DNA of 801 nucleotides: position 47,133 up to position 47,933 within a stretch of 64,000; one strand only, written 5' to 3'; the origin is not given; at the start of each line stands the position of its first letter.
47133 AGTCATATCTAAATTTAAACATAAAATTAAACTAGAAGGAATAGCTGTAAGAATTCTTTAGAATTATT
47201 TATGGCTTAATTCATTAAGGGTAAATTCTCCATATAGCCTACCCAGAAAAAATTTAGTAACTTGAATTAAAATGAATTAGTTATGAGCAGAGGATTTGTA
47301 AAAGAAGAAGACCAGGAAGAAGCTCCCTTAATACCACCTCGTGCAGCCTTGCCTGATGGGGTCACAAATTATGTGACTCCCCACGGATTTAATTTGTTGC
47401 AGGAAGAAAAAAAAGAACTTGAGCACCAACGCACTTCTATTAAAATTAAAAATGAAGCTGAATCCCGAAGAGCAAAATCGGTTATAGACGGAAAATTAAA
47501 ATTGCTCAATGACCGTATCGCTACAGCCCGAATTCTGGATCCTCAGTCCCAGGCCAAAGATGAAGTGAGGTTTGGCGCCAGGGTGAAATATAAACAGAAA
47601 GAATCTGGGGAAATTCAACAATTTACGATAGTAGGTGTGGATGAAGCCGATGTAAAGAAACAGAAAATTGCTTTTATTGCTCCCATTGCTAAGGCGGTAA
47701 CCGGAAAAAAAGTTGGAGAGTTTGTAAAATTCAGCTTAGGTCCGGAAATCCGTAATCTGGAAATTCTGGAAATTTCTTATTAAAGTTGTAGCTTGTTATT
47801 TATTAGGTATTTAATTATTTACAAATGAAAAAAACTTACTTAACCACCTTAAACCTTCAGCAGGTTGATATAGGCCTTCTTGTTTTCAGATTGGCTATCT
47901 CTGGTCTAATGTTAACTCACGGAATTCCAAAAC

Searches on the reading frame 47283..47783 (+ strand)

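Call 53: search_protein_families(library=pfam, proteins=[window:47283-47783:+], max_evalue=0.001)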
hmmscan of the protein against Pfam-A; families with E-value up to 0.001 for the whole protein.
window:47283-47783:+ (166 aa): 1 family
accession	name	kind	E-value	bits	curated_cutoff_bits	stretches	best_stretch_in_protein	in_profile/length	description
PF01272.25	GreA_GreB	-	3.1e-21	75.6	26.9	1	91-166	2-77/77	Transcription elongation factor, GreA/GreB, C-term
